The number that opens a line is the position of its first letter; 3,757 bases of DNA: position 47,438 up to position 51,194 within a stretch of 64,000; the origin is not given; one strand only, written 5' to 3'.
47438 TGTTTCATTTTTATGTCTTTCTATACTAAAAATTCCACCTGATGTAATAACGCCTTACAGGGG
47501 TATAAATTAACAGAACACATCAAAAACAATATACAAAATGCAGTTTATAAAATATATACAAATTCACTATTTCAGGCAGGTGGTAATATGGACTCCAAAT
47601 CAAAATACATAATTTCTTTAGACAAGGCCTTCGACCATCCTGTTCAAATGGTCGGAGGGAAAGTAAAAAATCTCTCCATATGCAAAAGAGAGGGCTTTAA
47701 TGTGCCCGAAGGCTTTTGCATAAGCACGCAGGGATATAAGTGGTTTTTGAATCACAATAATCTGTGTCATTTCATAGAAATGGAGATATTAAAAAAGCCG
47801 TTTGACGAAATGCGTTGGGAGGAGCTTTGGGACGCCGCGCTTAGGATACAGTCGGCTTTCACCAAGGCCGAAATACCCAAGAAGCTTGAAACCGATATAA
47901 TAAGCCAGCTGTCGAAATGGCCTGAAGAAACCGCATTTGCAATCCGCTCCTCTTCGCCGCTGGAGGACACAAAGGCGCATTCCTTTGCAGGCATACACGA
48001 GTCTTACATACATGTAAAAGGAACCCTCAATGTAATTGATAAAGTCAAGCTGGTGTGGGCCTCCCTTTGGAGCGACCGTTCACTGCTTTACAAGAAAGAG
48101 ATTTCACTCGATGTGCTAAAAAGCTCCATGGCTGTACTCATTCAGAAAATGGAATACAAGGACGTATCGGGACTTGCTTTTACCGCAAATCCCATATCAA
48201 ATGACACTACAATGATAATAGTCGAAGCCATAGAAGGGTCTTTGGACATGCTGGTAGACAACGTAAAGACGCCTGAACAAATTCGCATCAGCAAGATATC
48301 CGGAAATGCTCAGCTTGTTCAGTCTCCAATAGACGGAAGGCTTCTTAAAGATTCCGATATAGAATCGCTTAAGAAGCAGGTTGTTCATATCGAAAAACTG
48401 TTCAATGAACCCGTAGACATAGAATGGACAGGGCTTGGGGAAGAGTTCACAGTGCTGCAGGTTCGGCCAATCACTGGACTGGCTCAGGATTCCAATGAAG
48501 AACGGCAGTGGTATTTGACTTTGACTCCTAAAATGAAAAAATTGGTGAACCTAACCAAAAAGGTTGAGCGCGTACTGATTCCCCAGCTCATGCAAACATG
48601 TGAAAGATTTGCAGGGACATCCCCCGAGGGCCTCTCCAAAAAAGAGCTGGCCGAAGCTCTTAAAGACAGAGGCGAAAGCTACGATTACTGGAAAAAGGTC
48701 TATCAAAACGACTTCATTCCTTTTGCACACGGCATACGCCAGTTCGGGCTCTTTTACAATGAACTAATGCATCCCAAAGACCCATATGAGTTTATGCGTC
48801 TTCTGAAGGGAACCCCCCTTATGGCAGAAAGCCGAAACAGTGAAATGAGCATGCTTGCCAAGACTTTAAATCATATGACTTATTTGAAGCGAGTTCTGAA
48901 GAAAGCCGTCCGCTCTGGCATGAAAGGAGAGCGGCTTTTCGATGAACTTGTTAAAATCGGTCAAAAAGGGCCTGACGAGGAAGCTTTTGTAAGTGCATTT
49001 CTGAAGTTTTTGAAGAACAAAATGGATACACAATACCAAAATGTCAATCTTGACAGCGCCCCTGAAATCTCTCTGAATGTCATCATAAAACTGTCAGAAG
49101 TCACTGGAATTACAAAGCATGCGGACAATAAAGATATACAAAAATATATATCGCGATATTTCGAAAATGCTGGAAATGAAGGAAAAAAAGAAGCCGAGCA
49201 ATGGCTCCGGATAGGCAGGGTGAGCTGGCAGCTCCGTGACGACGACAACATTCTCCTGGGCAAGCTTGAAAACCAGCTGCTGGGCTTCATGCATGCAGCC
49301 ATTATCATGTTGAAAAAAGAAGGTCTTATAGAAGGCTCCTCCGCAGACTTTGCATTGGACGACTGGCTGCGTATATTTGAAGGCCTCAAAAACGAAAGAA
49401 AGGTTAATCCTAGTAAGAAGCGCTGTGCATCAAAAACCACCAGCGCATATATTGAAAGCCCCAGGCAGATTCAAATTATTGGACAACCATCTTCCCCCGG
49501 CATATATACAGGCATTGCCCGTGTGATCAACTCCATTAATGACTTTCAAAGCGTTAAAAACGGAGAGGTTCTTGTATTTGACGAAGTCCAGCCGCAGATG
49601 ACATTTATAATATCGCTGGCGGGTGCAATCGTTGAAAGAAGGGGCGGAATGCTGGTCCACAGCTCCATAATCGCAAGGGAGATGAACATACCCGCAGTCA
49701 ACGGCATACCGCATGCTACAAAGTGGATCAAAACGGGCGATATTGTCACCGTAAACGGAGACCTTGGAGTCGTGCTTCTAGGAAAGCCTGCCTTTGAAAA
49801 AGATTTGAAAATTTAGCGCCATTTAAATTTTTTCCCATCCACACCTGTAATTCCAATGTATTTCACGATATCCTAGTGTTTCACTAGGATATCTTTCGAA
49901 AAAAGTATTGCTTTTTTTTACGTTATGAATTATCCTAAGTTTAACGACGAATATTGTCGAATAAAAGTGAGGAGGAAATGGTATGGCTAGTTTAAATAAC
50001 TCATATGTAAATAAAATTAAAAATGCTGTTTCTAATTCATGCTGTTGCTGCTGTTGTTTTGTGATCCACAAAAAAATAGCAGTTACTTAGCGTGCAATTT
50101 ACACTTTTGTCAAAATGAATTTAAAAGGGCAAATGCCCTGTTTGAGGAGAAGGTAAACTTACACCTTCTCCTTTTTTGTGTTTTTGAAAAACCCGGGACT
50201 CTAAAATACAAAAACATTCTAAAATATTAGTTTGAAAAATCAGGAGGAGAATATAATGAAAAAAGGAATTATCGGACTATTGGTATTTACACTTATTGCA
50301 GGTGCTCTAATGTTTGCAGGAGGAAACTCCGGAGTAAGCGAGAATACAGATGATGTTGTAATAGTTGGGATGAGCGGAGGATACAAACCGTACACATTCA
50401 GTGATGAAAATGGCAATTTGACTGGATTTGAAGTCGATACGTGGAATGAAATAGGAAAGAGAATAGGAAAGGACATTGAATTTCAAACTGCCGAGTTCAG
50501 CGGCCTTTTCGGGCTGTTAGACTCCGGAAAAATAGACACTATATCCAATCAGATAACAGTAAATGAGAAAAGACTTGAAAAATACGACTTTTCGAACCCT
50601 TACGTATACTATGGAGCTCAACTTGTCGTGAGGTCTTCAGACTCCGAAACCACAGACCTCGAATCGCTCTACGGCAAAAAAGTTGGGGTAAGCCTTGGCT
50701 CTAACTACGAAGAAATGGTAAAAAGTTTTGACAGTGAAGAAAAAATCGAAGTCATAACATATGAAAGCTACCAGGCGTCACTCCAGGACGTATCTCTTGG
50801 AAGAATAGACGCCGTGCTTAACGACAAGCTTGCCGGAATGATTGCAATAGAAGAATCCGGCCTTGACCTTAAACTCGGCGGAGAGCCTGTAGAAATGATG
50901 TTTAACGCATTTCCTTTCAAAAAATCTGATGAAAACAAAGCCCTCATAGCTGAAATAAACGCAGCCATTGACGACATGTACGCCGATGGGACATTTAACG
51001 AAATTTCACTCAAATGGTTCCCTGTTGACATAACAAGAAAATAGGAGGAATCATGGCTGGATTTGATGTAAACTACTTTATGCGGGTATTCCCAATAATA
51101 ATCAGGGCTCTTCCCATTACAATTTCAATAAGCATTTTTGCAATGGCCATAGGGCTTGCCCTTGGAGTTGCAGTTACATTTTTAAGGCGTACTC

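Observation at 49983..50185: Leader ORF with six consecutive cysteine codons plus a terminator upstream of an amino-acid ABC transporter: candidate ribosome-mediated cysteine attenuator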

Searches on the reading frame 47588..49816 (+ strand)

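Call 6: search_protein_families(library=ncbifam, proteins=[window:47588-49816:+])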
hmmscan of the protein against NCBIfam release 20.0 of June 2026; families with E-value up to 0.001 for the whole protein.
window:47588-49816:+ (742 aa): 25 families
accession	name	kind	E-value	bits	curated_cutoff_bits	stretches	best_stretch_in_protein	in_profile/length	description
NF005057.0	PRK06464.1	equivalog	1.1e-79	268.4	598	3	4-239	3-245/798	phosphoenolpyruvate synthase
TIGR01418.1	PEP_synth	equivalog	3.8e-75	253.7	739.75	3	9-237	3-237/784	pyruvate, water dikinase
NF004878.0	PRK06241.1-3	subfamily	3.7e-72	243.7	945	3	6-234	3-229/891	phosphoenolpyruvate synthase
NF004877.0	PRK06241.1-2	subfamily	1.5e-69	235.3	866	3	5-234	2-230/869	phosphoenolpyruvate synthase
NF052631.1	prodigiosin_PigC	equivalog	9.9e-66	222.2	1300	2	10-303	4-305/883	prodigiosin ligase PigC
NF004881.0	PRK06241.2-2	equivalog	7.7e-65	219.7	883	3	19-236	16-228/898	phosphoenolpyruvate synthase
NF041857.1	RIF_Ptrans_rph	equivalog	4.3e-62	210.6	999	3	6-234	1-228/864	rifamycin-inactivating phosphotransferase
NF052632.1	undecylprod_RedH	equivalog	5.8e-60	203.2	1350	2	7-223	2-198/880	undecylprodigiosin ligase RedH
NF004879.0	PRK06241.1-4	equivalog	7.7e-58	196.3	976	3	5-228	2-224/868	phosphoenolpyruvate synthase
NF004880.0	PRK06241.2-1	equivalog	7.6e-56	189.5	972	2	6-298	2-283/837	phosphoenolpyruvate synthase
NF004883.0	PRK06241.2-4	equivalog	7.4e-47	160.1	1063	2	2-217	12-225/928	phosphoenolpyruvate synthase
NF004882.0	PRK06241.2-3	equivalog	5.4e-44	150.5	850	2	20-301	10-282/827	phosphoenolpyruvate synthase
NF000283.1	RPH_KJ151292.1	equivalog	6.1e-37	127.3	1700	2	19-299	17-317/865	rifamycin-inactivating phosphotransferase Rph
NF006153.0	PRK08296.1-5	subfamily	1.5e-22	79.8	578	1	626-730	500-604/608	hypothetical protein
NF006151.0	PRK08296.1-3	equivalog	4e-20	71.9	693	1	629-730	500-601/604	hypothetical protein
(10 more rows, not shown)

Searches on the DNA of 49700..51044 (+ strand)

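Call 3: search_rna_families(source=window, start=49700, end=50400, threshold=evalue, max_evalue=10, show_alignments=3)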
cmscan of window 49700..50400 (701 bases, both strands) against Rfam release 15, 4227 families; matches with E-value up to 10: 15.
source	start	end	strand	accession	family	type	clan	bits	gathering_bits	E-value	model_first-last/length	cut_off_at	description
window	50071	50187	-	RF00336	snoJ26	Gene; snRNA; snoRNA; CD-box;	-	23.3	50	0.23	1-147/147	no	Small nucleolar RNA J26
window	49917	49985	+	RF03091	Clostridium-PBP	Gene; sRNA;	-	20.7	94.4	3.9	1-73/73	no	Clostridium-PBP RNA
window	50211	50258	+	RF03091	Clostridium-PBP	Gene; sRNA;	-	20.6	94.4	4.2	1-73/73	no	Clostridium-PBP RNA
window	50145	50225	-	RF01830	StyR-44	Gene;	-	19.1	54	3.5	1-107/107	no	Salmonella enterica Typhi npcRNA 44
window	50065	50179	-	RF00558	L20_leader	Cis-reg; leader;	-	17.9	58.7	0.84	1-127/127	no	Ribosomal protein L20 leader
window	50164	50266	+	RF01005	MIR530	Gene; miRNA;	-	16.4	85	2.8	38-137/172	no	MIR530 microRNA precursor family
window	50193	50244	-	RF03291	mir-591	Gene; miRNA;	-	16.3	70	3.4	12-63/75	no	mir-591 microRNA precursor family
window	50163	50253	+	RF02792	sRNA162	Gene; antisense;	-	15.9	78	3.5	1-190/190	no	Archaeal Small RNA 162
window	50035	50085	+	RF03008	malK-II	Cis-reg;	-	15.4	52.9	9.8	1-50/50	no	malK-II RNA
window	49848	49909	-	RF02625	WsnRNA46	Gene; sRNA;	-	14.9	65.3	9.4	1-151/151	no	Wolbachia sRNA 46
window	50145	50172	-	RF03831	mir-627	Gene; miRNA;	-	14.7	86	6.3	31-58/87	no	mir-627 microRNA precursor family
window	50115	50176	+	RF00113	SIB_RNA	Gene; antitoxin;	-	14.2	56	5.8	1-147/147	no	Short Intergenic Abundant RNA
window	49845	49932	-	RF01496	Afu_182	Gene; sRNA;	-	13.8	65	6.2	1-195/195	no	A. fumigatus sRNA Afu_182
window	50145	50234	+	RF01578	RUF1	Gene; sRNA;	-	13.1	70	8.7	1-264/264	no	Plasmodium RNA of unkown function RUF1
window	50119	50143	-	RF01716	PhotoRC-I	Cis-reg;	-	11.3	45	4.8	1-44/44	no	PhotoRC-I RNA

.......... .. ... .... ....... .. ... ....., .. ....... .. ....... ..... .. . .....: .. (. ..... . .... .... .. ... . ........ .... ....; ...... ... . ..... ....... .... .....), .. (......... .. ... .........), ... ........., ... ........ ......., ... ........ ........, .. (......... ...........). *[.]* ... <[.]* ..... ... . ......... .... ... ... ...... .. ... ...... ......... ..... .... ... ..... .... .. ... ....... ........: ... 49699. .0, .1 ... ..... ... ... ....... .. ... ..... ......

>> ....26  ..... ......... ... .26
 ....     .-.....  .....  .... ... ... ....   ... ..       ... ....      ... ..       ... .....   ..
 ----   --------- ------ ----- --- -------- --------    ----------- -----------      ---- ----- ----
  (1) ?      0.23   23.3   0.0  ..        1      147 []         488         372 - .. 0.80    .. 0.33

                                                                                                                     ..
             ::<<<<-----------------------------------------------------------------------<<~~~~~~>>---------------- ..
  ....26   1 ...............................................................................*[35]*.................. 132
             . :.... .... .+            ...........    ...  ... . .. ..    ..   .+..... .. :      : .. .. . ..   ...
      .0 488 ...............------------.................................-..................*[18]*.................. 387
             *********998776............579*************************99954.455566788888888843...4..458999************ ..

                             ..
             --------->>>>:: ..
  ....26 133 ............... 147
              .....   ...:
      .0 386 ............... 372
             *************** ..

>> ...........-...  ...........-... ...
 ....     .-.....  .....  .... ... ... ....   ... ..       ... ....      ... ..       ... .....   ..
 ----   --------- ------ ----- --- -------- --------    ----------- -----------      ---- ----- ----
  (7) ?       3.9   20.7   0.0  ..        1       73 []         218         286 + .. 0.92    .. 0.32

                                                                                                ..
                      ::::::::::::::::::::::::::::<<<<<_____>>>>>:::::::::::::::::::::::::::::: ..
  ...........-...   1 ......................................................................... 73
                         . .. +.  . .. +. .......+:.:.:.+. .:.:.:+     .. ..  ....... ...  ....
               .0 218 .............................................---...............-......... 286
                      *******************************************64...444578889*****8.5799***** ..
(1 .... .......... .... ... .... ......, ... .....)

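Call 24: search_rna_families(sources=[L006, L008, L010, L014, L016, L017, L018, L020, L021, L022, L023, L025, L027, L031, L033, L055, L059, L072, L073, L076], threshold=gathering)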
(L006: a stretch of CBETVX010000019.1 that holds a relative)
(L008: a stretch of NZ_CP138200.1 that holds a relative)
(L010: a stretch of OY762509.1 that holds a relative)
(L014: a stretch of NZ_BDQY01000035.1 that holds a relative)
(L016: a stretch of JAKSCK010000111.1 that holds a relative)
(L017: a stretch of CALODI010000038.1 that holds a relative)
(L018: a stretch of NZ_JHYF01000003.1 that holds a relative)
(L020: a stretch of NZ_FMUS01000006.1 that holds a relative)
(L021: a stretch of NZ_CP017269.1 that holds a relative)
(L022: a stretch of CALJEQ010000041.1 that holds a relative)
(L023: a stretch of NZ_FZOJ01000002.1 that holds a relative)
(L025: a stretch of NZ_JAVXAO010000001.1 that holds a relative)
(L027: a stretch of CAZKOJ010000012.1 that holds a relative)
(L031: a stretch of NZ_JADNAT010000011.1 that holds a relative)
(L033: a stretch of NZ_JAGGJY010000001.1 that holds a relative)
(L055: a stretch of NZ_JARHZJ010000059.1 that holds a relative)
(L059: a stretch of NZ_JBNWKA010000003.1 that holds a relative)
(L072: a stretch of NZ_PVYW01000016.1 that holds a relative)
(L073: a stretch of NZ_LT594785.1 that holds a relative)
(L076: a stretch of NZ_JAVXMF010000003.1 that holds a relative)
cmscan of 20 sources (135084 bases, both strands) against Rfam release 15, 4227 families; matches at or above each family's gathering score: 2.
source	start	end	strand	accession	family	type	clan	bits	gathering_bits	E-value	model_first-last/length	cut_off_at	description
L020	54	136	-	RF01786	c-di-GMP-II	Cis-reg; riboswitch;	CL00127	68.1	53.5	8.3e-13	1-84/84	no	Cyclic di-GMP-II riboswitch aptamer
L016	159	232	+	RF00005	tRNA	Gene; tRNA;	CL00001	65.5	29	1.2e-11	1-71/71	no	tRNA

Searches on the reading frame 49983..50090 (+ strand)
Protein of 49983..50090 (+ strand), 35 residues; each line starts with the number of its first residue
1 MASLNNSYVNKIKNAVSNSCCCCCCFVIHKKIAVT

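Call 6: search_protein_families(library=ncbifam, proteins=[window:49983-50090:+])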
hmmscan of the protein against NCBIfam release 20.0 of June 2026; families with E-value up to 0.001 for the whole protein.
window:49983-50090:+ (35 aa): 0 families
